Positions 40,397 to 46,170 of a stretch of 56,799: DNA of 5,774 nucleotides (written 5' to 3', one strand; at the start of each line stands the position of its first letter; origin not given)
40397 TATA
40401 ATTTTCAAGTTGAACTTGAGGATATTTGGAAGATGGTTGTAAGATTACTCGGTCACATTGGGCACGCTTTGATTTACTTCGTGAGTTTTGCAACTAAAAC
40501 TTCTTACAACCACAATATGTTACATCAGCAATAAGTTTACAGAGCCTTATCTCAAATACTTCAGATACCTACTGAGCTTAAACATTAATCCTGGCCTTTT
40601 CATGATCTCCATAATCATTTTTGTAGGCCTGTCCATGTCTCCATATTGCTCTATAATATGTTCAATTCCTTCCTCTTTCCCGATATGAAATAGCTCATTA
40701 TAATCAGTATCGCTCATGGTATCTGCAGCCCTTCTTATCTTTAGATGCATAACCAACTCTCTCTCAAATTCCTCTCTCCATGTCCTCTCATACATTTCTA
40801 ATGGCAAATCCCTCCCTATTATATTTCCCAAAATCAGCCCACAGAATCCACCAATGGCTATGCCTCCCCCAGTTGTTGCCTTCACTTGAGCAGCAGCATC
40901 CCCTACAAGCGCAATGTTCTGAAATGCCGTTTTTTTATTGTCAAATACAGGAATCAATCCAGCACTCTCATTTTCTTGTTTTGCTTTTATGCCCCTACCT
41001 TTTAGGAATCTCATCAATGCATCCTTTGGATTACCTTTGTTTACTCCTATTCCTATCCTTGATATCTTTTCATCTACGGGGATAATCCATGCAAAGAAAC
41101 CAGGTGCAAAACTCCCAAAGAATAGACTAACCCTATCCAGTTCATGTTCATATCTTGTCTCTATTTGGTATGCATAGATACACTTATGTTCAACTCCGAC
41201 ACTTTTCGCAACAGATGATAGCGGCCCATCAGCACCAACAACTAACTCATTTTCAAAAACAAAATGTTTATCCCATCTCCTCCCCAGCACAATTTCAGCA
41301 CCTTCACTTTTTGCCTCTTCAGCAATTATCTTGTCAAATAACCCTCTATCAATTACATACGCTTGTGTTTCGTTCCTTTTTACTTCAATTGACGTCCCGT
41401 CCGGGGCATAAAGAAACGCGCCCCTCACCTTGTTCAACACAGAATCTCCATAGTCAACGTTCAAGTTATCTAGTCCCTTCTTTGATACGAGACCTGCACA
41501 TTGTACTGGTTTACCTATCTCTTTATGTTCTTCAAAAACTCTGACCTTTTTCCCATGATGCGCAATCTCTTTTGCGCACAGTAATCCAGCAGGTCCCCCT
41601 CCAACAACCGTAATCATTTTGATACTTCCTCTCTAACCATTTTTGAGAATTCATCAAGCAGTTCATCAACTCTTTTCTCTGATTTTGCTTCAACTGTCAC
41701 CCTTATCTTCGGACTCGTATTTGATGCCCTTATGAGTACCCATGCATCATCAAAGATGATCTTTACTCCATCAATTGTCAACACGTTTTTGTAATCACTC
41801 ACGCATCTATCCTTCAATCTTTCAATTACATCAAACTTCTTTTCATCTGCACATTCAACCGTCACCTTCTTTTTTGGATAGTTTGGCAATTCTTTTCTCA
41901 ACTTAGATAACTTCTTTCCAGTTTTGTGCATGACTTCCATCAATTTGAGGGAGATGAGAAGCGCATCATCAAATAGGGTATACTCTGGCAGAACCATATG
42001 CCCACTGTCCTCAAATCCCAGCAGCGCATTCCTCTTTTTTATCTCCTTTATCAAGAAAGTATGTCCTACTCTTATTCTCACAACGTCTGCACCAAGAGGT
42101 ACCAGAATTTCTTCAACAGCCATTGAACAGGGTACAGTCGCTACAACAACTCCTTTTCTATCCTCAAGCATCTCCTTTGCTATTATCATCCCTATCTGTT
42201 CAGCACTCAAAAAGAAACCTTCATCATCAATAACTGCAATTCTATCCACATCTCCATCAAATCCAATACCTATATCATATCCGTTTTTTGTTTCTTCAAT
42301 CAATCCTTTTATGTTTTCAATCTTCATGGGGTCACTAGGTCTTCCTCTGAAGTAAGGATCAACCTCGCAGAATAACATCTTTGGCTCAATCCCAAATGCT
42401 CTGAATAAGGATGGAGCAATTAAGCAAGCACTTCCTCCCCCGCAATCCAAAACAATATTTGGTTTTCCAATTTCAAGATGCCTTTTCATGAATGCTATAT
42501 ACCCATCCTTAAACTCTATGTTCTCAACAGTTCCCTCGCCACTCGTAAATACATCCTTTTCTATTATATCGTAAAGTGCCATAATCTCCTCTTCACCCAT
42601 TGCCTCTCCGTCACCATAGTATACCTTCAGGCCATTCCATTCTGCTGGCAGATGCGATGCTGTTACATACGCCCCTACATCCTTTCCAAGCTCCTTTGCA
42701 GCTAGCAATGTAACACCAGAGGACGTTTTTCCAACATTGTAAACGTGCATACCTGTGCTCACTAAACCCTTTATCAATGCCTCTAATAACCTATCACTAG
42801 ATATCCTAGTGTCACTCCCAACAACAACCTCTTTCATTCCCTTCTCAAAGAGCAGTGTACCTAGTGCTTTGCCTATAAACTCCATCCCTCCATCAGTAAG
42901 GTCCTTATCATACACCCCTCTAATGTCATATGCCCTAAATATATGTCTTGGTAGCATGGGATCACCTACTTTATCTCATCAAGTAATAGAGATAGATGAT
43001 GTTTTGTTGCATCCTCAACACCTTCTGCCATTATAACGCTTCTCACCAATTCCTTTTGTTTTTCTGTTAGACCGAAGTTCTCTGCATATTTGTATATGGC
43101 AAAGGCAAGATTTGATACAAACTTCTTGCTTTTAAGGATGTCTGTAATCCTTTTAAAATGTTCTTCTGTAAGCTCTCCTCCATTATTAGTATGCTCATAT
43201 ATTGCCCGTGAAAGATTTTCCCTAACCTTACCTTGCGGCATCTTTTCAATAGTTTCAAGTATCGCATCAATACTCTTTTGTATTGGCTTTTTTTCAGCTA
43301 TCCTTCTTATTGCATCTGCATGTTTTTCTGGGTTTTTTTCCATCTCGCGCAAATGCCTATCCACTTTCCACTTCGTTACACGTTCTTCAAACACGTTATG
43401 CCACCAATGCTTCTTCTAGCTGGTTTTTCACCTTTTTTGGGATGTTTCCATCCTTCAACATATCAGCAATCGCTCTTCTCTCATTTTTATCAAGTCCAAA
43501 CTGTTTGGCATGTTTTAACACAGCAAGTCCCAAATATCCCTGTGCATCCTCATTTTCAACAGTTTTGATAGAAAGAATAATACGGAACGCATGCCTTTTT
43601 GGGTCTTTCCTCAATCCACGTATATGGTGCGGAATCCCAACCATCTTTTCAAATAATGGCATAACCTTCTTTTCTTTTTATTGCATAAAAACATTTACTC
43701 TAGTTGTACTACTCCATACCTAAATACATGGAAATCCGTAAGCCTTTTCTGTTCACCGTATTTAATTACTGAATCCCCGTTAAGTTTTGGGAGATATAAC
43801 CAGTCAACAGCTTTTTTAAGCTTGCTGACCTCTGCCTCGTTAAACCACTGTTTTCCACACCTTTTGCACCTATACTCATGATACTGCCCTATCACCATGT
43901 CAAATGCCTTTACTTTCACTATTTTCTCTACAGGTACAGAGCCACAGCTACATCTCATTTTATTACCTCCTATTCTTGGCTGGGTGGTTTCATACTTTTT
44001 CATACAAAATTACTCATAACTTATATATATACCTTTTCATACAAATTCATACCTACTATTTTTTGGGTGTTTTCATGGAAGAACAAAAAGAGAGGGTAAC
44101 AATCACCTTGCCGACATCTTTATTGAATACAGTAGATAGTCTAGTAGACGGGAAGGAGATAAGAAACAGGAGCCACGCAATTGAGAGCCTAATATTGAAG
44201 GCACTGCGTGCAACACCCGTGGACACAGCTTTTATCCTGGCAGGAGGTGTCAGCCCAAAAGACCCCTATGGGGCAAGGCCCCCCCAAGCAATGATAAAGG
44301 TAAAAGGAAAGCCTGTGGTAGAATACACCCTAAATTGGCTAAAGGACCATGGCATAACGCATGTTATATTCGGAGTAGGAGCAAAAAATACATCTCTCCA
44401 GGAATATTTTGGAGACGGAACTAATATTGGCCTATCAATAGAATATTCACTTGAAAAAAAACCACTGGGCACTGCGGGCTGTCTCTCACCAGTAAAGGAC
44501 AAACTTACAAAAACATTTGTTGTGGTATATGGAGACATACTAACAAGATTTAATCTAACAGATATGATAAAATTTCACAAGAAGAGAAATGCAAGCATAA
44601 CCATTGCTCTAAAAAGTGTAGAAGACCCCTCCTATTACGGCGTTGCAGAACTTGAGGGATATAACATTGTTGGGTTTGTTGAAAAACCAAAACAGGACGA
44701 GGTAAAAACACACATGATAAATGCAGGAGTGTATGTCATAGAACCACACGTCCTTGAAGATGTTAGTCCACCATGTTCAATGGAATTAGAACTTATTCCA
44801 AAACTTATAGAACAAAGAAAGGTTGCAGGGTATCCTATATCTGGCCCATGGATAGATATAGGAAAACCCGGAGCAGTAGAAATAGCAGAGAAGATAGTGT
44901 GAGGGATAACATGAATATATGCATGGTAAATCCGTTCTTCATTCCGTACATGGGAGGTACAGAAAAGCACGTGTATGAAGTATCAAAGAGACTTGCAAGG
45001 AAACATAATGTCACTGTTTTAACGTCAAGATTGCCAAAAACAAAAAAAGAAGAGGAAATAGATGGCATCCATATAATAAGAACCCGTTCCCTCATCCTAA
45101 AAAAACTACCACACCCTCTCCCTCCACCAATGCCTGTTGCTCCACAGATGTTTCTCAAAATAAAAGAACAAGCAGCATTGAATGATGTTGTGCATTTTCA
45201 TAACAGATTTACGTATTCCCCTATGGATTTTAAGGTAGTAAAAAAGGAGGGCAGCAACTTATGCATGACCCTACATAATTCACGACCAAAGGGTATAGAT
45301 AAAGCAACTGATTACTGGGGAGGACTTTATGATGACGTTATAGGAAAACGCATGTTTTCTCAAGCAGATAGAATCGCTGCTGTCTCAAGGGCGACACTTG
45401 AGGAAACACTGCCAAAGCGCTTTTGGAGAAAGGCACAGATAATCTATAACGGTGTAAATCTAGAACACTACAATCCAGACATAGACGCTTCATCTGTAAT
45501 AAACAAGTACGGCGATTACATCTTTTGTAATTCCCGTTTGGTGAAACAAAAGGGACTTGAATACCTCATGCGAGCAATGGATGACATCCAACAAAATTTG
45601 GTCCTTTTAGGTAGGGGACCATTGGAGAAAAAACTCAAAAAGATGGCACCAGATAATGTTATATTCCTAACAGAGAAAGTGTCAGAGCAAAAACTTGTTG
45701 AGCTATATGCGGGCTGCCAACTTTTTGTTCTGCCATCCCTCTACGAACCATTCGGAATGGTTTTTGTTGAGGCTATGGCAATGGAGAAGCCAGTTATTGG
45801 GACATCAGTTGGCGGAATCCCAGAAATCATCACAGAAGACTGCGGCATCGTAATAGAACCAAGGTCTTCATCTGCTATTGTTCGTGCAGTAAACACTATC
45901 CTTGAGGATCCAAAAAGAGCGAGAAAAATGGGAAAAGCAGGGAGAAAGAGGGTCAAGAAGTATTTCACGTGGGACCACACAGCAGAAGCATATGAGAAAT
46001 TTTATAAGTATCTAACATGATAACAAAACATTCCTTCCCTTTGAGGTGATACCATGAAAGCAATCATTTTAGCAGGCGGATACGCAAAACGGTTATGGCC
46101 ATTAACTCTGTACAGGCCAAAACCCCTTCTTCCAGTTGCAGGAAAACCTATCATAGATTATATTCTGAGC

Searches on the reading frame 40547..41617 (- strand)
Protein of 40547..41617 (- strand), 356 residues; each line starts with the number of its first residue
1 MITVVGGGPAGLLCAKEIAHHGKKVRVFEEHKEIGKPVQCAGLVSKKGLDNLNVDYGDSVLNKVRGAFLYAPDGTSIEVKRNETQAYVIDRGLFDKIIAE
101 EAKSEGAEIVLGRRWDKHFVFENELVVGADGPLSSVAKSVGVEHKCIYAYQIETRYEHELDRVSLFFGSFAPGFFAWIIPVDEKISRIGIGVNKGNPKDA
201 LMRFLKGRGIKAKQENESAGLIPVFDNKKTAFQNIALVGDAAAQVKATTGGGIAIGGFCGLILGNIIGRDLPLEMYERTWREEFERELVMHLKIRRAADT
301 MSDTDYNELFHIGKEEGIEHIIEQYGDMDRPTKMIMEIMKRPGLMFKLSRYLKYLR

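Call 68: search_protein_families(library=pfam, proteins=[window:40547-41617:-], max_evalue=0.001)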
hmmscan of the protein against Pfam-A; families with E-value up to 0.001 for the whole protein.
window:40547-41617:- (356 aa): 10 families
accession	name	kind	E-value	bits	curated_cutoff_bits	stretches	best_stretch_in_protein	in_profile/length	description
PF01494.25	FAD_binding_3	-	7.6e-09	35.7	22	1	3-33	5-35/349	FAD binding domain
PF13450.12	NAD_binding_8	-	9.5e-09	35.9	21.9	1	4-63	1-54/68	NAD(P)-binding Rossmann-like domain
PF03486.20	HI0933_like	-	1.5e-08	34.9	50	1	2-42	3-43/244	HI0933-like protein Rossmann domain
PF22578.2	GGR_cat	-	2.1e-06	27.9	27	1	153-207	10-70/88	Geranylgeranyl reductase catalytic domain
PF05834.18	Lycopene_cycl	-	2.1e-05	24.2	23.4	0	2-80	2-78/380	Lycopene cyclase protein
PF00890.30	FAD_binding_2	-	3.9e-05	23.5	20.4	1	4-35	4-35/414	FAD binding domain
PF07992.20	Pyr_redox_2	-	4.6e-05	23.4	26.1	1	2-34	3-31/291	Pyridine nucleotide-disulphide oxidoreductase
PF00070.33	Pyr_redox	-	0.00015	22.7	22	1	2-35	2-35/82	Pyridine nucleotide-disulphide oxidoreductase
PF12831.13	FAD_oxidored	-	0.00059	19.7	27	1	2-35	2-35/416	FAD dependent oxidoreductase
PF01266.30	DAO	-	0.00088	19.3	27.9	0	2-35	2-35/353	FAD dependent oxidoreductase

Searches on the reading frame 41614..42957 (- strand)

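Call 68: search_protein_families(library=pfam, proteins=[window:41614-42957:-], max_evalue=0.001)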
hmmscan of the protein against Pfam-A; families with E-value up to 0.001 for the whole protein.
window:41614-42957:- (447 aa): 4 families
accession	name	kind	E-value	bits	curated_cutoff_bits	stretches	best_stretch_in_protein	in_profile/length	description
PF02878.22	PGM_PMM_I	-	6e-29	100.9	22.5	1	5-136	2-135/138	Phosphoglucomutase/phosphomannomutase, alpha/beta/alpha domain I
PF02880.22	PGM_PMM_III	-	1.2e-25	90.3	20.7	1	253-358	3-112/115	Phosphoglucomutase/phosphomannomutase, alpha/beta/alpha domain III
PF02879.22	PGM_PMM_II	-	6.2e-16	59.3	29.3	1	153-247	3-103/103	Phosphoglucomutase/phosphomannomutase, alpha/beta/alpha domain II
PF00408.26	PGM_PMM_IV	-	1.1e-14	54.6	23.1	1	367-438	4-66/68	Phosphoglucomutase/phosphomannomutase, C-terminal domain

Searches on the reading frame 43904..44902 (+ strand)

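Call 68: search_protein_families(library=pfam, proteins=[window:43904-44902:+], max_evalue=0.001)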
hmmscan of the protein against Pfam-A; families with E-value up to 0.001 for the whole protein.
window:43904-44902:+ (332 aa): 1 family
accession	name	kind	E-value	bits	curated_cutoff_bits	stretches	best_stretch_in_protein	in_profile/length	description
PF00483.29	NTP_transferase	-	9e-31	107.8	21.2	1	125-324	20-234/245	Nucleotidyl transferase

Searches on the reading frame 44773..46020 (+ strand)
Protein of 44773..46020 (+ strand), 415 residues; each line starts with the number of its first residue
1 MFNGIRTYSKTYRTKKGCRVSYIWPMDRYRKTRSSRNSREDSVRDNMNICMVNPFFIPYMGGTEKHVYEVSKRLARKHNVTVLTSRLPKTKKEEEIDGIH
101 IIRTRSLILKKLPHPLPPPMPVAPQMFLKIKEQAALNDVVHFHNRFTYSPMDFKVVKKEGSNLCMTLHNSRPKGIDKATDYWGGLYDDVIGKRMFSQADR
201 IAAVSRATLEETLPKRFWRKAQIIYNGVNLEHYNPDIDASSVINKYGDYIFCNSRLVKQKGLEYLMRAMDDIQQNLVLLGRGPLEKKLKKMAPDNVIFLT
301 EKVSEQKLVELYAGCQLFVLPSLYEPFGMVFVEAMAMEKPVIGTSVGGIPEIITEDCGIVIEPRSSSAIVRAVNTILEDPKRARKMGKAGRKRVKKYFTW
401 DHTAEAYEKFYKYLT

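Call 68: search_protein_families(library=pfam, proteins=[window:44773-46020:+], max_evalue=0.001)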
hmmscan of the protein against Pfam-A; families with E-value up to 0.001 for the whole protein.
window:44773-46020:+ (415 aa): 6 families
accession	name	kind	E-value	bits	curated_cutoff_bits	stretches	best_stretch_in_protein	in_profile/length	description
PF00534.26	Glycos_transf_1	-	1.9e-36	125.6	26.4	1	237-393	5-172/172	Glycosyl transferases group 1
PF13692.12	Glyco_trans_1_4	-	7.1e-30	104.6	27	1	249-379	3-142/142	Glycosyl transferases group 1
PF13439.12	Glyco_transf_4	-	2.3e-20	73.7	28.5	1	60-231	1-169/170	Glycosyltransferase Family 4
PF13524.12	Glyco_trans_1_2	-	5.1e-10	39.9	25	1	296-407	28-142/144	Glycosyl transferase-like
PF20706.3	GT4-conflict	-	2.6e-09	37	26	1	287-405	251-383/385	Family 4 Glycosyltransferase in conflict systems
PF13579.12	Glyco_trans_4_4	-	2.3e-08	35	29.7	1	61-225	1-156/158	Glycosyl transferase 4-like domain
